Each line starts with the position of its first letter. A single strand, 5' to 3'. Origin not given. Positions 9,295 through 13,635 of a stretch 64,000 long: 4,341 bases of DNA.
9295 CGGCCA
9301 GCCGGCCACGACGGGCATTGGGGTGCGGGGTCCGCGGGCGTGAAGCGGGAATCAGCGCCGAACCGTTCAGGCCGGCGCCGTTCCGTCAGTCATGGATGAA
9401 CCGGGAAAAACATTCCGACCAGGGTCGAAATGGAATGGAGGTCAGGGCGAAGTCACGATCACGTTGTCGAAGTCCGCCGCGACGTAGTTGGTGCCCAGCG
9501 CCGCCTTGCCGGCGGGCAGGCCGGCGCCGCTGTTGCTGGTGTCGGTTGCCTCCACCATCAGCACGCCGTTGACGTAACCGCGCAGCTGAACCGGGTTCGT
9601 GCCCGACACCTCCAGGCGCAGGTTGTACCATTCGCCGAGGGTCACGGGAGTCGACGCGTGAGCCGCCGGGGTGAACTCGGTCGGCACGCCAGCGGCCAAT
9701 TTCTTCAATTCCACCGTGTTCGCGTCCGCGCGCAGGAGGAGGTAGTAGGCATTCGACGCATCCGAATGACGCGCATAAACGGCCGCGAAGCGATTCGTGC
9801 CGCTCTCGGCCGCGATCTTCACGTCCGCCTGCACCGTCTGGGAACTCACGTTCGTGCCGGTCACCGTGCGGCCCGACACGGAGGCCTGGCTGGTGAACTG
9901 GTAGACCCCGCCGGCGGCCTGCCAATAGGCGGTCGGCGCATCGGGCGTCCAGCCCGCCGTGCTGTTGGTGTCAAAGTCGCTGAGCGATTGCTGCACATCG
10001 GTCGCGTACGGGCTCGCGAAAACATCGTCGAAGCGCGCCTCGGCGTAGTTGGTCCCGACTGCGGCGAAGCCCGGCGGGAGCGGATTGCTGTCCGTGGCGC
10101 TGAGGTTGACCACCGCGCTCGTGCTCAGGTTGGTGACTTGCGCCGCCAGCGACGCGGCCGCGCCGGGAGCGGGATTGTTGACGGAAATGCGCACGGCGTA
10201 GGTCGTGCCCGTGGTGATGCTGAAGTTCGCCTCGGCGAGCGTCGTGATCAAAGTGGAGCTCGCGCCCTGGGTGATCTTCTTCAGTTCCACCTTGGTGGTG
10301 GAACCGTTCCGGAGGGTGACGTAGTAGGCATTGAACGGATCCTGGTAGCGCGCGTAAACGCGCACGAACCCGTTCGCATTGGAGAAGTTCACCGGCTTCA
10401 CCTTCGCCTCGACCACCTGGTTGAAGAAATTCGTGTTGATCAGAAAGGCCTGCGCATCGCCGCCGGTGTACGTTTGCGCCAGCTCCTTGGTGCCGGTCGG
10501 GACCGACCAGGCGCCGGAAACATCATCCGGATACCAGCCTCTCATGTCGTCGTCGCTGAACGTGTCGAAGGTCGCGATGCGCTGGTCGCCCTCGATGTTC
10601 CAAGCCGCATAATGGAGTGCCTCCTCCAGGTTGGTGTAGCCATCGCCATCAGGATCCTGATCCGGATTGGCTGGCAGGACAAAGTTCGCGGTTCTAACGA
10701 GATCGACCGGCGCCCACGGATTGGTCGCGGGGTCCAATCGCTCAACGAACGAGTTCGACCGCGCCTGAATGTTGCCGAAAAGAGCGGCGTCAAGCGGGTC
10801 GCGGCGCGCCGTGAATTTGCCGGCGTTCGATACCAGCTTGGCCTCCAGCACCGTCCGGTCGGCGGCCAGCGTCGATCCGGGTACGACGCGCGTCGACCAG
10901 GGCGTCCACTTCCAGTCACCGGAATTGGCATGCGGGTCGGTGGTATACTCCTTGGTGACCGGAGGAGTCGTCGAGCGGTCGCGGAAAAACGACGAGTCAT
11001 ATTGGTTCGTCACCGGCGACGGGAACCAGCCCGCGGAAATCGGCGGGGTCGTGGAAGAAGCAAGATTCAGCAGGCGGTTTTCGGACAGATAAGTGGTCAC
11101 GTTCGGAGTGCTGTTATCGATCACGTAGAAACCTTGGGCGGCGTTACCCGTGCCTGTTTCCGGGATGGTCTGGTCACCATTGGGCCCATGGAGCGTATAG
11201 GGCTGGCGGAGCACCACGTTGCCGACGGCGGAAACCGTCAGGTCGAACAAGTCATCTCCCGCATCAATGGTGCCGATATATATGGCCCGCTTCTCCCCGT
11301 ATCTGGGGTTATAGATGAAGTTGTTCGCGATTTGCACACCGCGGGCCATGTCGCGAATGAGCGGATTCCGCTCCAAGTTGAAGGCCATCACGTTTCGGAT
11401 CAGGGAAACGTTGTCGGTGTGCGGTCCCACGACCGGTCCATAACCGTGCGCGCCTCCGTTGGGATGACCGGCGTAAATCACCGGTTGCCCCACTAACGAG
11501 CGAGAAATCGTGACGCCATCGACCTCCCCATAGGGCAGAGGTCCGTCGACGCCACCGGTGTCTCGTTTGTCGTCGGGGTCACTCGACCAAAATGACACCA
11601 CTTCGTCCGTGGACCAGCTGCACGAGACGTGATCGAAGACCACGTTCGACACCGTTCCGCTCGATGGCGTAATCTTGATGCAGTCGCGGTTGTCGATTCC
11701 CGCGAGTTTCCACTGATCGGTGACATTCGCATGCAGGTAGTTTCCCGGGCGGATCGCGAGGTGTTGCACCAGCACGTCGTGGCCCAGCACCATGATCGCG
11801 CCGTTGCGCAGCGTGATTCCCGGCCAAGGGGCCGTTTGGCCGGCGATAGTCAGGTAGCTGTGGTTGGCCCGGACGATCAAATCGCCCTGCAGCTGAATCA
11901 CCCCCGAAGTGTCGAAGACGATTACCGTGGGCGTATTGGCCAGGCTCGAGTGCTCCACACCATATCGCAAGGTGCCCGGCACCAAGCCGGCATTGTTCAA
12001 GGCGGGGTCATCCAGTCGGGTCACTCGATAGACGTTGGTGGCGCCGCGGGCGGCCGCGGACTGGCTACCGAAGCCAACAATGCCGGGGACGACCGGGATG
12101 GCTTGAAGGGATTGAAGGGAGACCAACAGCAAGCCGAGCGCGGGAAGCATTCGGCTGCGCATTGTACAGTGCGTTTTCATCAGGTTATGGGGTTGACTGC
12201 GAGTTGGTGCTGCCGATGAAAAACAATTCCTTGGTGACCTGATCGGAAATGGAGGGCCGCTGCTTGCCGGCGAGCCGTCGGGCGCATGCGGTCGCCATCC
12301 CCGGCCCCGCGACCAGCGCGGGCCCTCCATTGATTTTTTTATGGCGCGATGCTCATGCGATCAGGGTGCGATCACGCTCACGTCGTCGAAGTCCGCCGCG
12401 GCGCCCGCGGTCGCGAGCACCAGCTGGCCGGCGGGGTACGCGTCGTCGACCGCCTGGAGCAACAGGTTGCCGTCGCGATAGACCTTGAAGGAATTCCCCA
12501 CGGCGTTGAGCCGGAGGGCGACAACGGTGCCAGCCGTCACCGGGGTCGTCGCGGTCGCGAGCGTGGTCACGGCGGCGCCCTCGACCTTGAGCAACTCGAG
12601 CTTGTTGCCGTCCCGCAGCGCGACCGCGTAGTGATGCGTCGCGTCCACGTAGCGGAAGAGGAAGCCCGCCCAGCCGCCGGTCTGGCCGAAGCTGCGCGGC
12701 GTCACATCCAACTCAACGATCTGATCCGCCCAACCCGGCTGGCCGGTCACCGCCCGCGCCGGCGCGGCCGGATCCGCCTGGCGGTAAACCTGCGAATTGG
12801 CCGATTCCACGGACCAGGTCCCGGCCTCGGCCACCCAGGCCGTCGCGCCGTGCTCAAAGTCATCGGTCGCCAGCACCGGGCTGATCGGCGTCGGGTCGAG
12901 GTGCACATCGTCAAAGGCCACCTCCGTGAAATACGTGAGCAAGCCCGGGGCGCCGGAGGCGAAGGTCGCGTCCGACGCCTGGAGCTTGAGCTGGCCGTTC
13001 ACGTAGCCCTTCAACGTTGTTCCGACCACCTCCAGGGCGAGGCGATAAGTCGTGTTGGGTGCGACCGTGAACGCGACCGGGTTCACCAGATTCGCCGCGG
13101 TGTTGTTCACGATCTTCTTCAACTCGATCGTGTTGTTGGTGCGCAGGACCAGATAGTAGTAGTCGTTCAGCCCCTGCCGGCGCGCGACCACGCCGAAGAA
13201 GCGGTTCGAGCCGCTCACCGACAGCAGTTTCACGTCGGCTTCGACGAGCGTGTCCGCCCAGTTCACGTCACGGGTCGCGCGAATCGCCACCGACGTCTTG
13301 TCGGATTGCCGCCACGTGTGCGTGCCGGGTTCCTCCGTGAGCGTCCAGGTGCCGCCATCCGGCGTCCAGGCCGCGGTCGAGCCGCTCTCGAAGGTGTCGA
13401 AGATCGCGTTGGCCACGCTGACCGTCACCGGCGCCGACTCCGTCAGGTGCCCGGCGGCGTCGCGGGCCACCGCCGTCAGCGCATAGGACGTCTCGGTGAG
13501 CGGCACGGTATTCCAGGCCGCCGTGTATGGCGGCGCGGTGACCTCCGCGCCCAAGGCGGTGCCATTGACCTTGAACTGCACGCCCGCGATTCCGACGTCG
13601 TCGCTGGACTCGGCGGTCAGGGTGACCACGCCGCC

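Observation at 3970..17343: PL1 paralogs with a 159-183 aa module spliced into the catalytic beta-helix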

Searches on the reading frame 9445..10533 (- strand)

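Call 68: search_protein_families(library=pfam, proteins=[window:9445-10533:-], max_evalue=1)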
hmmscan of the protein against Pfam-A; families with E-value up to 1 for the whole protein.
window:9445-10533:- (363 aa): 3 families
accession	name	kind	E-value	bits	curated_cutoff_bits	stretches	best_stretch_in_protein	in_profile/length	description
PF21708.4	Glyco_hydro_59_C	-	8.4e-06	26.3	27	1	292-361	110-173/175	Galactocerebrosidase, C-terminal lectin domain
PF14155.11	DUF4307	-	0.018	15.4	27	1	210-260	24-74/111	Domain of unknown function (DUF4307)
PF13464.11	RodZ_C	-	0.035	14.5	23.9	0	85-135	23-70/72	RodZ C-terminal domain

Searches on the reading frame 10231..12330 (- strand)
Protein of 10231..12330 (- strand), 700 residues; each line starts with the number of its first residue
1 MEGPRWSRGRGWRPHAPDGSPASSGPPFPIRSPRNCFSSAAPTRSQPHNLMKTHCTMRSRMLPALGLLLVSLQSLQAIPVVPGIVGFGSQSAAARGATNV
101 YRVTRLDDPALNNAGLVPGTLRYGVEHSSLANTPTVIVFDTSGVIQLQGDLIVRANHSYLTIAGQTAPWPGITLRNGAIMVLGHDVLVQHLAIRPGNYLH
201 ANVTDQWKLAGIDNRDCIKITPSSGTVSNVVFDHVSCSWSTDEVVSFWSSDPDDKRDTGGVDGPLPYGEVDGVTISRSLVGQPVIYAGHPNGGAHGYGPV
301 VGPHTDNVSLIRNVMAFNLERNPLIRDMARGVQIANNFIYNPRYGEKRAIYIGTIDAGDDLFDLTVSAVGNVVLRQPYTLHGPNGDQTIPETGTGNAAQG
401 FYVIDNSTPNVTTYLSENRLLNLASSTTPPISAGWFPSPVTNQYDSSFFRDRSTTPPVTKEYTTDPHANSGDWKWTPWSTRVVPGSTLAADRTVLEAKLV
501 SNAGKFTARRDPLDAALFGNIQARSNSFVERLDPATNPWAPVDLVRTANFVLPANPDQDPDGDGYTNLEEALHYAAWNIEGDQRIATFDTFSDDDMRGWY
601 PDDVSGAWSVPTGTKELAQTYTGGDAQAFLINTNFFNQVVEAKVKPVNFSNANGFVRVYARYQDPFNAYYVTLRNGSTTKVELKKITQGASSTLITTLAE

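Call 29: search_solved_structures(query=window:10231-12330:-, max_evalue=1, show_alignments=2)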
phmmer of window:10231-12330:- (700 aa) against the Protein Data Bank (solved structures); distinct sequences matched with E-value up to 1: 3.
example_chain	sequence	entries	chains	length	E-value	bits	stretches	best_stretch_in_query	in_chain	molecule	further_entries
9buj_A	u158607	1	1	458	5.5e-11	44.7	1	83-325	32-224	Pectate lyase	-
7qfk_A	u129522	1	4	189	0.15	13.5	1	609-674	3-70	SlpX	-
7qfj_A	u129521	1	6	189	0.18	13.2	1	609-674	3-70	SlpX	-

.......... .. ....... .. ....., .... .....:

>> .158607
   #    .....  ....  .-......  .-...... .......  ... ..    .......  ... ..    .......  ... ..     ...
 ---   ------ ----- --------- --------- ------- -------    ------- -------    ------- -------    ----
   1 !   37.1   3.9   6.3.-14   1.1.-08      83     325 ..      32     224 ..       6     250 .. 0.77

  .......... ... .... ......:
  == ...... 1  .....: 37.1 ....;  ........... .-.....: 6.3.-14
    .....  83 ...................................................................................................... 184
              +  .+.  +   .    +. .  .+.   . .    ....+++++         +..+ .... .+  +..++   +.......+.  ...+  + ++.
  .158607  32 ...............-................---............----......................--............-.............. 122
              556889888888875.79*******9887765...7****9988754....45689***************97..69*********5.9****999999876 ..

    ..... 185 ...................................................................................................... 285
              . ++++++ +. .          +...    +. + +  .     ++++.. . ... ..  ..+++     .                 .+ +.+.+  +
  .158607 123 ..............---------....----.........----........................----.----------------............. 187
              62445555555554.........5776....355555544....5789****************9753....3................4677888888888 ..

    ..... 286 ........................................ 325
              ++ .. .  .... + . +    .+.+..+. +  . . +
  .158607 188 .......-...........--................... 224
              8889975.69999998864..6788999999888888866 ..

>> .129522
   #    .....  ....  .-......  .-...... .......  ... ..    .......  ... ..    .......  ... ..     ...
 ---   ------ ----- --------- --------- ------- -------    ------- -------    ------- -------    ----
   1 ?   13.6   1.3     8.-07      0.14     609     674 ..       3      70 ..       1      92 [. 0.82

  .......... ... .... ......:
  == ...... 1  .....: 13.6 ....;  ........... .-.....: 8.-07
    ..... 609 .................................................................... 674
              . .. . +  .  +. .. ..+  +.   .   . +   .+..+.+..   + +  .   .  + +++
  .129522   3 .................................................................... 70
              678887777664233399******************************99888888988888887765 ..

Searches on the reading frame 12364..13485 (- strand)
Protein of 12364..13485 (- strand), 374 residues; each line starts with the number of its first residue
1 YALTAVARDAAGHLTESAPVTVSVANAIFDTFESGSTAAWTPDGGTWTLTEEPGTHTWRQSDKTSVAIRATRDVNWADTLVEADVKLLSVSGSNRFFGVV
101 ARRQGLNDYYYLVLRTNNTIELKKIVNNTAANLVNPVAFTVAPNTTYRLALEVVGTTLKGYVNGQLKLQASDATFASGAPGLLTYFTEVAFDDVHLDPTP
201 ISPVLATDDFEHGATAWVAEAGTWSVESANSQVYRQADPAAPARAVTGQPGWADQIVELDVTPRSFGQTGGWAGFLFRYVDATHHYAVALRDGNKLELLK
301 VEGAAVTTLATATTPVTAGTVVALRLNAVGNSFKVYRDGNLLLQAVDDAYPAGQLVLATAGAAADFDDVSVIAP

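Call 68: search_protein_families(library=pfam, proteins=[window:12364-13485:-], max_evalue=1)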
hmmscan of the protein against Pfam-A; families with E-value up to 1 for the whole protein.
window:12364-13485:- (374 aa): 5 families
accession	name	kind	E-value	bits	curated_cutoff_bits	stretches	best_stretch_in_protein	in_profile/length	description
PF06439.18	3keto-disac_hyd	-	1.6e-05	25.5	26.8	2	226-371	63-186/187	3-keto-disaccharide hydrolase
PF13385.13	Laminin_G_3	-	9.5e-05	23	27.6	1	81-173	21-108/151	Concanavalin A-like lectin/glucanases superfamily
PF08310.17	LGFP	-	0.046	14.5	22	0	209-235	20-46/53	LGFP repeat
PF09891.15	DUF2118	-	0.14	12.6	20.5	1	284-325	69-110/149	Uncharacterized protein conserved in archaea (DUF2118)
PF04131.20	NanE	-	0.16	11.6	27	1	146-174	108-135/192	Putative N-acetylmannosamine-6-phosphate epimerase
